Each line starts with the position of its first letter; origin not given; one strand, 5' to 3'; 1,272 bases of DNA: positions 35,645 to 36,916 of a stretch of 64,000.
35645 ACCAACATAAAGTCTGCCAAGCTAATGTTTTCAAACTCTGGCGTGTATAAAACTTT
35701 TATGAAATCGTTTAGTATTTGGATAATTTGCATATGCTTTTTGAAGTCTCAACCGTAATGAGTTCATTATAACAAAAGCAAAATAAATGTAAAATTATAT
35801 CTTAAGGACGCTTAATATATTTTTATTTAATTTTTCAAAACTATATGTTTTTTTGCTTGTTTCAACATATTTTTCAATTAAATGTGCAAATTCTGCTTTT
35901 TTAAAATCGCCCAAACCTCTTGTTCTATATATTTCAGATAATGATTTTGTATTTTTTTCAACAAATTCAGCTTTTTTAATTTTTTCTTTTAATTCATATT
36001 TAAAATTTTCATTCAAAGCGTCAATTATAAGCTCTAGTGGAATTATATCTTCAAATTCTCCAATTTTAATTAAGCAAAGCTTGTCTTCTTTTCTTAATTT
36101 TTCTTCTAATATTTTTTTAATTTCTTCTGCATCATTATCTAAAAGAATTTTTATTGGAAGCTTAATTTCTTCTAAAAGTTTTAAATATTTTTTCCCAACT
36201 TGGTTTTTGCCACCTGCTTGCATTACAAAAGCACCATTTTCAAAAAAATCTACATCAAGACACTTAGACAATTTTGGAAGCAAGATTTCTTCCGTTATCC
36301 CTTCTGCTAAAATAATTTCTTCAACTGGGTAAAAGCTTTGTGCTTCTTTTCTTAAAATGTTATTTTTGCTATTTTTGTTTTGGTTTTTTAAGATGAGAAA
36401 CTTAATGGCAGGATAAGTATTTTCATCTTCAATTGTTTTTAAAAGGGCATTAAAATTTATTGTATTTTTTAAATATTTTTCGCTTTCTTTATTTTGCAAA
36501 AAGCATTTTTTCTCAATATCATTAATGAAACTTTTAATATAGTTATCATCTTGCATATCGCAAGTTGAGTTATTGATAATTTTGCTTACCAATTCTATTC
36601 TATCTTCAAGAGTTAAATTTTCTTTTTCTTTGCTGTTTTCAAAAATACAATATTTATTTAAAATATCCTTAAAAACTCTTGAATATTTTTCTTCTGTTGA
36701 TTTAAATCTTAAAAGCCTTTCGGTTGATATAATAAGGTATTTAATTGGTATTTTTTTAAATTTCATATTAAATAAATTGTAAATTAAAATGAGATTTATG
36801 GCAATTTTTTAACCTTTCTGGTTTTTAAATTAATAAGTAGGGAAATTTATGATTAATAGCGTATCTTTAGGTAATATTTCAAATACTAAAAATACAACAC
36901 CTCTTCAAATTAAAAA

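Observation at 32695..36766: Candidate uncharacterised module: stand-alone OLD-type TOPRIM protein, P-loop-less HerA-like/acidic/Tudor protein and a coiled-coil protein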

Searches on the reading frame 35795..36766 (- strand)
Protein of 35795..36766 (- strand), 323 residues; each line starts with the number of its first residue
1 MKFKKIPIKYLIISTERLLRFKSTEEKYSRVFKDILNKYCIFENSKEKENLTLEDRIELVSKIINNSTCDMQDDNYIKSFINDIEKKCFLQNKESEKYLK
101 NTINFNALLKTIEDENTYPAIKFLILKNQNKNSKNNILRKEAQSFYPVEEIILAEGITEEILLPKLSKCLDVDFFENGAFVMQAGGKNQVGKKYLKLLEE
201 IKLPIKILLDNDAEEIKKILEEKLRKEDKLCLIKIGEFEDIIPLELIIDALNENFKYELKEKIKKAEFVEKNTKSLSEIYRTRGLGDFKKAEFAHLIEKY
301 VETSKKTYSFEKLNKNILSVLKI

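Call 3: search_protein_families(library=pfam, proteins=[window:35795-36766:-], max_evalue=1)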
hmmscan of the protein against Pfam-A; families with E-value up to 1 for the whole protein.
window:35795-36766:- (323 aa): 3 families
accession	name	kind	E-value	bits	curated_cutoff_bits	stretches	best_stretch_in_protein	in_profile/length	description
PF20469.4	OLD-like_TOPRIM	-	1.5e-11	45.1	23.2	1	150-212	5-67/67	Overcoming lysogenization defect protein-like, TOPRIM domain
PF23280.1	TPR_26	-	0.074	13.6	27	1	21-138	7-120/175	Fungal tetratrico peptide repeats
PF01043.26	SecA_PP_bind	-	0.23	12.5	23.5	1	247-303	12-68/110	SecA preprotein cross-linking domain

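Call 4: search_protein_families(library=padloc, proteins=[window:35795-36766:-], max_evalue=1)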
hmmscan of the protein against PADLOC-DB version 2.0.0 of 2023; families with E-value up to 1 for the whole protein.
window:35795-36766:- (323 aa): 12 families
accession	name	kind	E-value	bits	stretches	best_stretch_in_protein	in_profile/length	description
PDLC00070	GajA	-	2.6e-09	34.2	1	150-228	389-465/596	AAA ATPase domain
PDLC02358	Old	-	3.8e-09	33.9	1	126-229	362-465/578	Old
PDLC00067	GajA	-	7.2e-09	32.7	1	137-275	386-527/604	AAA ATPase domain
PDLC00080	GajA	-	2.8e-07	27.7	1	150-252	387-466/622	AAA ATPase domain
PDLC00096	GajA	-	5.6e-06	23.4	1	150-229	388-470/630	AAA ATPase domain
PDLC00071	GajA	-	2e-05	21.6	1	147-279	371-453/588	AAA ATPase domain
PDLC00089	GajA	-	3.4e-05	21.5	1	124-214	43-133/311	AAA ATPase domain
PDLC00090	GajA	-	4.8e-05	20.2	1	148-214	415-479/659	AAA ATPase domain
PDLC00097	GajA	-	0.00021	18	1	135-213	392-471/640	AAA ATPase domain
PDLC00087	GajA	-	0.00047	18.1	1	142-219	10-84/211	AAA ATPase domain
PDLC04136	mad4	-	0.001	17.9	1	148-228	5-92/110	mads_4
PDLC00062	GajA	-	0.0031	14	1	148-271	465-586/639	AAA ATPase domain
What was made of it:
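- On OLD-family nuclease (classes 1-4): Only the TOPRIM part of the GajA/Old models is matched (call 4).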

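Call 5: search_protein_families(library=ncbifam, proteins=[window:35795-36766:-], max_evalue=1)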
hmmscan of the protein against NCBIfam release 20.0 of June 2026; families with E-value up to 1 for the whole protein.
window:35795-36766:- (323 aa): 2 families
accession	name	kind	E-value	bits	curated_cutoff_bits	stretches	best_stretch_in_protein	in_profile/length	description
TIGR03183.1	DNA_S_dndC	equivalog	0.015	14.2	290.4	1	87-316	255-443/447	DNA phosphorothioation system sulfurtransferase DndC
TIGR00920.1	2A060605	subfamily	0.2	9.7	778.35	1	36-141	332-432/887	hydroxymethylglutaryl-CoA reductase (NADPH)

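Call 7: find_homologous_proteins(query=window:35795-36766:-)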
Query window:35795-36766:- (323 aa): 1932 proteins with E <= 0.001 among 8000 candidates; the best 120 are listed.
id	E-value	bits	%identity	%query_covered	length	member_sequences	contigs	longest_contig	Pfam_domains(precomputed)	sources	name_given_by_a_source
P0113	7.5e-192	654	98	100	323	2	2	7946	PF20469.5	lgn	-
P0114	1.5e-171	588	87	100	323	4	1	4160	PF20469.5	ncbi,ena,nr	ncbi:ATP-dependent endonuclease [bacterium]|nr:ATP-dependent endonuclease [bacterium]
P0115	1.6e-156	538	79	100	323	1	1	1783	PF20469.5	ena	-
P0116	3.4e-148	511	77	100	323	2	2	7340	PF20469.5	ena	-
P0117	1.1e-90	322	54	99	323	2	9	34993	PF20469.5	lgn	-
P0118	4.5e-90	320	52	99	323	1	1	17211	PF20469.5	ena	-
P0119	6.5e-90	320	52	99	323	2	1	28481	PF20469.5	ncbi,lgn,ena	-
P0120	1.8e-88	315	51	99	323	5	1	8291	PF20469.5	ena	-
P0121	8.2e-87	309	51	99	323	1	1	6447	PF20469.5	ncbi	-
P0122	4.6e-85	304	52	99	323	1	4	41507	PF20469.5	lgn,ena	-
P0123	7.0e-85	303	51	99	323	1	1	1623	PF20469.5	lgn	-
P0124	2.0e-83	298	51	99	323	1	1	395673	PF20469.5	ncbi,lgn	-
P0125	4.1e-79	284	90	47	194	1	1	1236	-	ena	-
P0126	8.0e-70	254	48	93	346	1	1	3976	PF20469.5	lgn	-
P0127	8.5e-66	240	45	95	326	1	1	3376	PF20469.5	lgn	-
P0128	2.3e-65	239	44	93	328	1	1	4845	PF20469.5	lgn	-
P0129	6.3e-65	238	46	94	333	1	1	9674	PF20469.5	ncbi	-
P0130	3.2e-63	232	44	94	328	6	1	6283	PF20469.5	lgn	-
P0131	2.5e-62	229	44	100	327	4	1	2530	PF20469.5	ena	-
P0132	5.6e-62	228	44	93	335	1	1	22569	PF20469.5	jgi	-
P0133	1.4e-61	227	41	94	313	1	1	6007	PF20469.5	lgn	-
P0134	6.4e-60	221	46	93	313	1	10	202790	PF20469.5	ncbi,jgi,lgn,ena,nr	ncbi:MAG: hypothetical protein E7Z91_03590 [Cyanobacteria bacterium SIG30]|nr:hypothetical protein [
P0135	1.0e-59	220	44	93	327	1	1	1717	PF20469.5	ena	-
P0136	1.1e-59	220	43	93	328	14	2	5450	PF20469.5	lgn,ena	-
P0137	3.3e-59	219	41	93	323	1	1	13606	PF20469.5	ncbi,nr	ncbi:SMC domain protein [Candidatus Gastranaerophilus sp. (ex Termes propinquus)]|nr:SMC domain prot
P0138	4.5e-59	218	43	94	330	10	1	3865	PF20469.5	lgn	-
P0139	4.7e-59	218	44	93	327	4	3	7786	PF20469.5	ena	-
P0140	5.4e-59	218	44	93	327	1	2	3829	PF20469.5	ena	-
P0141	6.8e-59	218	44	93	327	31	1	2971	PF20469.5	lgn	-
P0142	1.4e-58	217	44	94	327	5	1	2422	PF20469.5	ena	-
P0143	1.8e-58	216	43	93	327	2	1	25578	PF20469.5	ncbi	-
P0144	3.1e-58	216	43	93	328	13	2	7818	PF20469.5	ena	-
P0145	3.4e-58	215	43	95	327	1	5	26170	PF20469.5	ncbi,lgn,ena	-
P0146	1.0e-57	214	41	95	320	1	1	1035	PF20469.5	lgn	-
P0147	1.3e-57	213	43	93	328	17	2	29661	PF20469.5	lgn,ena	-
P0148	1.3e-57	213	44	93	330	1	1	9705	PF20469.5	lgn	-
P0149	2.9e-57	212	44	94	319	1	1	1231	PF20469.5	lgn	-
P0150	3.3e-57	212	41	94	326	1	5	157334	PF20469.5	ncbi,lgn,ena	-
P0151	6.0e-57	211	42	94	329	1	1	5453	PF20469.5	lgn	-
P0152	1.7e-56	210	43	93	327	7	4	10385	PF20469.5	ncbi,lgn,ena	-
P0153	2.8e-56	209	41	94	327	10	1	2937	PF20469.5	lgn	-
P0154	2.9e-56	209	42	93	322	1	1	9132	PF20469.5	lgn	-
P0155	3.3e-56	209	42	95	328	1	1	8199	PF20469.5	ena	-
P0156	3.3e-56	209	42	93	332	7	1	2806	PF20469.5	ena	-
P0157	4.1e-56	209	43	94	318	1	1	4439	PF20469.5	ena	-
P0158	4.3e-56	209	43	94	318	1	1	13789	PF20469.5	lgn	-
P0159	4.9e-56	208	44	92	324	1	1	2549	PF20469.5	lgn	-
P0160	6.0e-56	208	44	92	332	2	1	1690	PF20469.5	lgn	-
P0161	6.7e-56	208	43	94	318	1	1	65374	PF20469.5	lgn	-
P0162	7.1e-56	208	40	93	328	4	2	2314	PF20469.5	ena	-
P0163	7.5e-56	208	43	94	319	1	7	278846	PF20469.5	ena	-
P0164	7.9e-56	208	44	92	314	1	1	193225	PF20469.5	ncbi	-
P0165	8.1e-56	208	45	92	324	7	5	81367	PF20469.5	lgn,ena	-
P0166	8.1e-56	208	42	94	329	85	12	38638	PF20469.5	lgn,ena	-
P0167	9.4e-56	207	41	94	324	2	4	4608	PF20469.5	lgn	-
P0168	1.2e-55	207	43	94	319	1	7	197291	PF20469.5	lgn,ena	-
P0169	1.6e-55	207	42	94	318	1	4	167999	PF20469.5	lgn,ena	-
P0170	1.8e-55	207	43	94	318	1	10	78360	PF20469.5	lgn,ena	-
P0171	1.8e-55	207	42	94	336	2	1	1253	PF20469.5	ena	-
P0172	2.0e-55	206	42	94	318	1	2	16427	PF20469.5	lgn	-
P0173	2.4e-55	206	42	94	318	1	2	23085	PF20469.5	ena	-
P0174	2.5e-55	206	42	94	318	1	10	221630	PF20469.5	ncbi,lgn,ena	-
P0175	2.6e-55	206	42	94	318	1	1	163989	PF20469.5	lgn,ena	-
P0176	2.7e-55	206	44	94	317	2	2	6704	PF20469.5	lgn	-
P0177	2.8e-55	206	43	93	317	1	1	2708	PF20469.5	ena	-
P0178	2.8e-55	206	42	94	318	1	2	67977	PF20469.5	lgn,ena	-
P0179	2.8e-55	206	42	94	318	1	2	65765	PF20469.5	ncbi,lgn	-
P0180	2.8e-55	206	42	94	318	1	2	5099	PF20469.5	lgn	-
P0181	2.9e-55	206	42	94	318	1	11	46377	PF20469.5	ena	-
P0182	3.3e-55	206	42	94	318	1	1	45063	PF20469.5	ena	-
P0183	3.5e-55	206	43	94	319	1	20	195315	PF20469.5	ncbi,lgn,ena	-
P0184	3.7e-55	206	41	94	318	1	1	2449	PF20469.5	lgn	-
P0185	3.7e-55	205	42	94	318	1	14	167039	PF20469.5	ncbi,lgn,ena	-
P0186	3.9e-55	205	43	94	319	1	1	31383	PF20469.5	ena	-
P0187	4.2e-55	205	42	94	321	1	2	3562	PF20469.5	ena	-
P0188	4.3e-55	205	43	94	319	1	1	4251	PF20469.5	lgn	-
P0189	4.5e-55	205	43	94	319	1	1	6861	PF20469.5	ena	-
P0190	5.3e-55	205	42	94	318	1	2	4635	PF20469.5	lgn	-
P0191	5.5e-55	205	43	94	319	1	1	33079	PF20469.5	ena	-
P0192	5.5e-55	205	43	94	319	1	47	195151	PF20469.5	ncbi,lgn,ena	-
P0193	5.6e-55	205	43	94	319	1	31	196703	PF20469.5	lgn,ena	-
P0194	6.2e-55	205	43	94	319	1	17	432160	PF20469.5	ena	-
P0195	6.3e-55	205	43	94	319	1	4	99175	PF20469.5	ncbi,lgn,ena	-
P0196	6.5e-55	205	41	94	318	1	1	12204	PF20469.5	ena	-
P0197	6.6e-55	205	42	94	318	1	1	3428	PF20469.5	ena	-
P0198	6.7e-55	205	41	94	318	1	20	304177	PF20469.5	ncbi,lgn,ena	-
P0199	6.8e-55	205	42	94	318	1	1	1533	PF20469.5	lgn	-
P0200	7.1e-55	205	42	94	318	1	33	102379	PF20469.5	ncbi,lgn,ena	-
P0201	7.1e-55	205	42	94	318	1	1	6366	PF20469.5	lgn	-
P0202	7.2e-55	205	40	96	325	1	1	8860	PF20469.5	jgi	-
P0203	8.5e-55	204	44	94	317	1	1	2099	PF20469.5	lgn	-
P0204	8.9e-55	204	43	94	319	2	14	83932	PF20469.5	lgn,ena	-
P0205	9.1e-55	204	42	94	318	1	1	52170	PF20469.5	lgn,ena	-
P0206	9.4e-55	204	41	94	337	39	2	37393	PF20469.5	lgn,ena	-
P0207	1.1e-54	204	42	94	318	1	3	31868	PF20469.5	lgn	-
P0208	1.1e-54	204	42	94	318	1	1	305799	PF20469.5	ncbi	-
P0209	1.1e-54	204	42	94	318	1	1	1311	PF20469.5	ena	-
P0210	1.2e-54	204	41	94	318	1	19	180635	PF20469.5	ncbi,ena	-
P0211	1.3e-54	204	42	94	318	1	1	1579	PF20469.5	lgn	-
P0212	1.4e-54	204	42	94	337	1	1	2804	PF20469.5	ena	-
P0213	1.5e-54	204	41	94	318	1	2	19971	PF20469.5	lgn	-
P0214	1.5e-54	204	42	94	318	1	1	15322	PF20469.5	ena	-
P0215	1.6e-54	203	41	94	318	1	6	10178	PF20469.5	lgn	-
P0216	1.7e-54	203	42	94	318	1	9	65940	PF20469.5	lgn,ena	-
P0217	1.8e-54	203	43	94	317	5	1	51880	PF20469.5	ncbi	-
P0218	1.9e-54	203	41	94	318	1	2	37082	PF20469.5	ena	-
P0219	1.9e-54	203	42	94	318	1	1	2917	PF20469.5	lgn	-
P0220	2.0e-54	203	42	94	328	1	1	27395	PF20469.5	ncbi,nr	ncbi:MAG: ATP-dependent endonuclease [Candidatus Gastranaerophilales bacterium]|nr:ATP-dependent end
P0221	2.0e-54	203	42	94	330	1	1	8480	PF20469.5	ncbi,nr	ncbi:MAG: ATP-dependent endonuclease, partial [Bacteroides sp.]|nr:ATP-dependent endonuclease [Bacte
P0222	2.0e-54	203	42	94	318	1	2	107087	PF20469.5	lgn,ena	-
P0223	2.0e-54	203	42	94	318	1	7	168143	PF20469.5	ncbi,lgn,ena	-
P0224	2.0e-54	203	43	93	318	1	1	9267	PF20469.5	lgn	-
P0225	2.1e-54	203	42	94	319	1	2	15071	PF20469.5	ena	-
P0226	2.1e-54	203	43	92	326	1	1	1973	PF20469.5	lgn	-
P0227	2.3e-54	203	42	94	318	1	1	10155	PF20469.5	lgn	-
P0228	2.4e-54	203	42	94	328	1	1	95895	PF20469.5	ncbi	-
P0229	2.5e-54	203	41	94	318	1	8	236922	PF20469.5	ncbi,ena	-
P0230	3.2e-54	202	42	94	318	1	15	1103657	PF20469.5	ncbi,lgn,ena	-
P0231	3.2e-54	202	42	94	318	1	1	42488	PF20469.5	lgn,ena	-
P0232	3.4e-54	202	42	94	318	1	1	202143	PF20469.5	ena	-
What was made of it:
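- Core-gene-like distribution: more than 1,900 90%-identity clusters of uniform ~320 aa length (call 7).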

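Call 13: find_encoding_contigs(protein=P0230, flank=6000, max_places=1)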
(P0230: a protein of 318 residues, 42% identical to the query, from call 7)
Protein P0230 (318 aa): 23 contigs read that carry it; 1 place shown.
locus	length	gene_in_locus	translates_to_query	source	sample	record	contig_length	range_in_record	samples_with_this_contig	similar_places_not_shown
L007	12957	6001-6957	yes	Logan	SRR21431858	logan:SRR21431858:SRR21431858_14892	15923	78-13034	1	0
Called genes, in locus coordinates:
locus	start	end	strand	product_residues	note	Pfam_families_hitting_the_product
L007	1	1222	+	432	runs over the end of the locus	?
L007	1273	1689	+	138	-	-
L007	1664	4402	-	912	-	-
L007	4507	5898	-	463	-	-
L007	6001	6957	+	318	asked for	PF20469:OLD-like_TOPRIM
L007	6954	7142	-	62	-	PF01402:RHH_1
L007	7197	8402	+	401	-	PF00071:Ras (weak), PF00350:Dynamin_N (faint), PF01926:MMR_HSR1, PF02421:FeoB_N (weak), PF18128:HydF_dimer, PF18133:HydF_tetramer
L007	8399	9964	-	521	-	PF16657:Malt_amylase_C (weak)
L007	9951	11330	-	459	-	PF02113:Peptidase_S13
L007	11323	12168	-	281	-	PF00795:CN_hydrolase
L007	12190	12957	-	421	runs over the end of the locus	PF00330:Aconitase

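Call 34: search_solved_structures(query=A3, max_evalue=1, show_alignments=2)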
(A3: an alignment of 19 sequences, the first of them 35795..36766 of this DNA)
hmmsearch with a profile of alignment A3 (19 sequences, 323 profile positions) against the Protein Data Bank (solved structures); distinct sequences matched with E-value up to 1: 7.
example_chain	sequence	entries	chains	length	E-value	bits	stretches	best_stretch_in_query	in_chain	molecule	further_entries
6njv_A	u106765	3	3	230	0.00026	23.5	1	150-220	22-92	Xcc_CTR_I | Xcc_ctr_pt | Xcc_ctr_Hg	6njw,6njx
6nk8_A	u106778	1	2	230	0.035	16.5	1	148-215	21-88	Class 2 OLD family nuclease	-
6wue_A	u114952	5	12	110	0.73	12.1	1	157-188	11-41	Membrane-associated protein slr1513 | Membrane-associated protein SbtB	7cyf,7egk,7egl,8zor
7r32_A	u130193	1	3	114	0.78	12.1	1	157-188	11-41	Membrane-associated protein slr1513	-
7r31_A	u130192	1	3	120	0.9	11.8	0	157-188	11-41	Membrane-associated protein slr1513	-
5o3p_A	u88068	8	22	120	0.9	11.8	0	157-188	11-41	Membrane-associated protein slr1513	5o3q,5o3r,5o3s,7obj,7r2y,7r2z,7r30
8hpp_A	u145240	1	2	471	0.98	11.7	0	52-132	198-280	Integrator complex subunit 3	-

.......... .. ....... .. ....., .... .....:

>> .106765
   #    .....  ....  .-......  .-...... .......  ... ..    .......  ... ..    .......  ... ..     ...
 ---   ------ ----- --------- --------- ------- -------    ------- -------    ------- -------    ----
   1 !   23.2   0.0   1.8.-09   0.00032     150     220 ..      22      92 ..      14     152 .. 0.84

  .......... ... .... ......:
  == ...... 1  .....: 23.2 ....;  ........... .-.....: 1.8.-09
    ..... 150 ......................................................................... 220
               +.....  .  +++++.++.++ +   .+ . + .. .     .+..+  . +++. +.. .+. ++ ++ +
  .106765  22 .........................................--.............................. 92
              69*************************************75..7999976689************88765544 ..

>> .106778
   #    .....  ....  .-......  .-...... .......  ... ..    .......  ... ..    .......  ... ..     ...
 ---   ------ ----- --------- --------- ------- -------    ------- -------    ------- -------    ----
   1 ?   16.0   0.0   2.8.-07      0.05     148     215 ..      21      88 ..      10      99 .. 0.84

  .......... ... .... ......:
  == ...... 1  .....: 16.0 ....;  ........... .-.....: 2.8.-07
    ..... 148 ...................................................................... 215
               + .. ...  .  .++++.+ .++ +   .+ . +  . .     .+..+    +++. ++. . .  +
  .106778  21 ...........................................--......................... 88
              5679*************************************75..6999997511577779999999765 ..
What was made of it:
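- Checked: The family profile hits the class 2 OLD C-terminal region 6njv (call 34).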

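Call 35: find_related_loci(query=A3, collection=metagenome_contigs, flank=8000)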
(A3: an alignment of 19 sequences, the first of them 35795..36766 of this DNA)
Query A3 (323 aa) in metagenome_contigs; peptide patterns used: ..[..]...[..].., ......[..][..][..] (x = any residue, [..] = any of these).
214 stretches matched a pattern; 133 encode a relative of the query (tblastn E <= 1e-3); the best 80 are kept; 80 distinct loci.
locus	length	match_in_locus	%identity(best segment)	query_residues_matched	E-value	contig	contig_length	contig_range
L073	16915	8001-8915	41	1-304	4e-65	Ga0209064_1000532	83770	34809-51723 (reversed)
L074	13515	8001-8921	42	1-303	1e-61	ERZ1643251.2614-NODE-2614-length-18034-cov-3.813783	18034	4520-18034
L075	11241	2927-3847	41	1-303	3e-61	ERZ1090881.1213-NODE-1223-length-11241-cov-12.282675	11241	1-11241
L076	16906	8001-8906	43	1-304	2e-60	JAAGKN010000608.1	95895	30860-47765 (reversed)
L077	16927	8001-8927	40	1-322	2e-60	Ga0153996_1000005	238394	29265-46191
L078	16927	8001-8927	41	1-322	1e-59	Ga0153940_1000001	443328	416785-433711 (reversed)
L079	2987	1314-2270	43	1-303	3e-60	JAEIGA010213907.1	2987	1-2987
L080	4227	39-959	41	1-304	1e-59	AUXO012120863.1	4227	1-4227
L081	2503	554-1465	42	1-305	3e-59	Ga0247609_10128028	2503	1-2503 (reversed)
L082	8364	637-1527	44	1-297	9e-58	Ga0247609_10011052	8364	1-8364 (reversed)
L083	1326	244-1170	38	1-310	8e-61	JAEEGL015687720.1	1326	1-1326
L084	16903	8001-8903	43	1-297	1e-56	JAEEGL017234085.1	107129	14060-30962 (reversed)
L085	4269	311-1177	39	2-295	2e-56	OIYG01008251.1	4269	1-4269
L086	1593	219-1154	38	1-311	3e-56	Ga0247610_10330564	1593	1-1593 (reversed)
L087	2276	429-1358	40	1-297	4e-55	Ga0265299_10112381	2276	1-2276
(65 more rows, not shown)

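Call 38: predict_structure(alignment_id=A3)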
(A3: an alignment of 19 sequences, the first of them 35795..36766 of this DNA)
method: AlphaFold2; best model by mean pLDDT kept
length: 323 residues; sequences in the alignment: 19
mean_pLDDT: 94.6   pTM: 0.88
mean pLDDT of the five models: 94.6, 94.1, 94.1, 94.0, 93.7
residues with pLDDT >= 90: 294; 70-90: 29; 50-70: 0; < 50: 0
segments of 3 or more residues with pLDDT < 50: none
pLDDT, mean of each block of 10 residues (from residue 1): 92 97 96 96 82 96 96 94 98 97 97 95 97 96 97 96 96 96 94 95 96 90 95 91 96 94 92 92 93 97 94 94 89
secondary structure, 60 per line:
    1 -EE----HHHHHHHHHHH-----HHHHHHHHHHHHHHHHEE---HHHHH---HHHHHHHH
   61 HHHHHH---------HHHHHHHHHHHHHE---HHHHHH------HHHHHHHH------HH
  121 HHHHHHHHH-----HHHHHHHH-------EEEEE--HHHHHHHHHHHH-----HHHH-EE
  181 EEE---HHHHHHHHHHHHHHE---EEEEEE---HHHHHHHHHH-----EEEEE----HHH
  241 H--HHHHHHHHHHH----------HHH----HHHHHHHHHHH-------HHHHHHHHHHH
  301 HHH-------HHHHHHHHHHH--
elements in order: H8-18 H24-39 H45-49 H53-66 H76-88 H93-98 H105-112 H119-129 H135-142 E150-154 H157-168 H174-177 E179-183 H187-200 E205-210 H214-223 E229-233 H238-241 H244-254 H272-282 H290-303 H311-321

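Call 42: fold_search(model_id=the predicted structure, library=pdb)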
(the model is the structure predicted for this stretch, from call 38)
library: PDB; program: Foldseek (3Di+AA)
matches with E <= 10: 766; with E <= 0.001: 5
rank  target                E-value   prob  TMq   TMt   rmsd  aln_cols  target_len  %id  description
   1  6njx                  5.4e-05  1.00  0.36  0.53   5.1       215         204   18  C-terminal region of the Xanthomonas campestris pv. campestris OLD protein phased with mercury (released 2019-08-07)
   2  6njv                  1.0e-04  1.00  0.36  0.52   4.8       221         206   16  C-terminal region of the Xanthomonas campestris pv. campestris OLD protein phased with iodine (released 2019-08-07)
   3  6njw                  1.3e-04  1.00  0.36  0.52   4.8       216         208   16  C-terminal region of the Xanthomonas campestris pv. campestris OLD protein phased with platinum (released 2019-08-07)
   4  6nk8_B                3.5e-04  1.00  0.38  0.57   4.8       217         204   17  C-terminal region of the Burkholderia pseudomallei OLD protein (released 2019-08-07)
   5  6nk8_A                5.7e-04  1.00  0.39  0.59   4.6       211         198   18  C-terminal region of the Burkholderia pseudomallei OLD protein (released 2019-08-07)
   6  6p74                  5.3e-02  0.97  0.29  0.20  11.8       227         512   10  OLD nuclease from Thermus Scotoductus (released 2020-01-29)
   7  8j4t_A                9.0e-02  0.77  0.27  0.20   9.8       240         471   14  GajA-GajB complex (released 2024-02-21)
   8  8jq9_A                9.5e-02  0.66  0.24  0.18  11.3       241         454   13  Structure of Gabija GajA (released 2024-02-28)
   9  8wy4_A                1.0e-01  0.51  0.24  0.18  15.4       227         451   17  GajA tetramer with ATP (released 2024-02-28)
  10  2v4m_D                1.3e-01  0.21  0.18  0.17  18.5       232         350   12  The isomerase domain of human glutamine-fructose-6-phosphate transaminase 1 (GFPT1) in complex with fructose 6-phospha (released 2008-10-07)
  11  8wy5_A                1.6e-01  0.66  0.29  0.22   9.4       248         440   14  Structure of Gabija GajA in complex with DNA (released 2024-02-28)
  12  6r4h_A                1.8e-01  0.18  0.18  0.10  18.8       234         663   11  Crystal structure of human GFAT-1 G451E (released 2020-01-15)
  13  6r4j_B                1.9e-01  0.21  0.19  0.11  18.5       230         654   11  Crystal structure of human GFAT-1 G451E in complex with UDP-GlcNAc (released 2020-01-15)
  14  8x5i_C                2.0e-01  0.54  0.24  0.18  11.8       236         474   14  Structure of ATP/Mg2+ bound Gabija GajA (released 2024-02-28)
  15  8u7i_A                2.2e-01  0.11  0.18  0.11  22.3       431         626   13  Structure of the phage immune evasion protein Gad1 bound to the Gabija GajAB complex (released 2023-11-22)
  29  2i5r_A                4.0e-01  0.41  0.16  0.35   5.4        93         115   12  Structure of small Toprim domain-containing protein from B. stearothermophilus in complex with Mg2+ (released 2007-07-03)
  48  2fcj_A                6.5e-01  0.41  0.17  0.39   5.0        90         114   13  Structure of small TOPRIM domain protein from Bacillus stearothermophilus. (released 2006-01-24)
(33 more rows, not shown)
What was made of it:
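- On OLD-family nuclease (classes 1-4): Foldseek hits 6njx and 6nk8, E 5e-5 to 6e-4, TM 0.52-0.59 normalised to the target (call 42).
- Closest known: OLD-family nucleases, especially the class 2 OLD C-terminal region. Same: The profile and the structure model both hit these structures first (calls 4, 34, 42).
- Checked: An AF2 model (pLDDT 94.6) matches 6njx/6nk8 with TM 0.52-0.59 normalised to the target (calls 38, 42).
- Gene 1 shares its TOPRIM and helical C-domain with class 2 OLD/GajA nucleases (calls 4, 34, 42).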

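Call 52: search_protein_families(library=phrogs, proteins=[window:35795-36766:-], max_evalue=0.1)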
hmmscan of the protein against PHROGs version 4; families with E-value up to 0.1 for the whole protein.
window:35795-36766:- (323 aa): 1 family
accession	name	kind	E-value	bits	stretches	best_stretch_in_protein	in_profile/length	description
phrog_4747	-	unknown function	3.9e-06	27.2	1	149-294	438-567/610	-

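Call 53: search_dna_similar(query=window:35795-36766:-, collection=phages, mode=protein, max_rows=10)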
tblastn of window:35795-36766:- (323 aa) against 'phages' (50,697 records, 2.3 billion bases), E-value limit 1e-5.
Records with a match: 1; places in all: 1; records where one place covers at least 80% of the query: 0.
Best place of each record, by identity: <60% 1.
By first word of the organism name: Microcystis 1.
By host as written in the record: Microcystis sp. SG03 1.
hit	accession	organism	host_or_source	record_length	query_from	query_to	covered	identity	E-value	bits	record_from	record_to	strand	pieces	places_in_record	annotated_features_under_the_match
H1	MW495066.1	Microcystis phage MaAM05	Microcystis sp. SG03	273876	147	303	49%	32.5%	5e-9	64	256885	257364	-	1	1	hypothetical protein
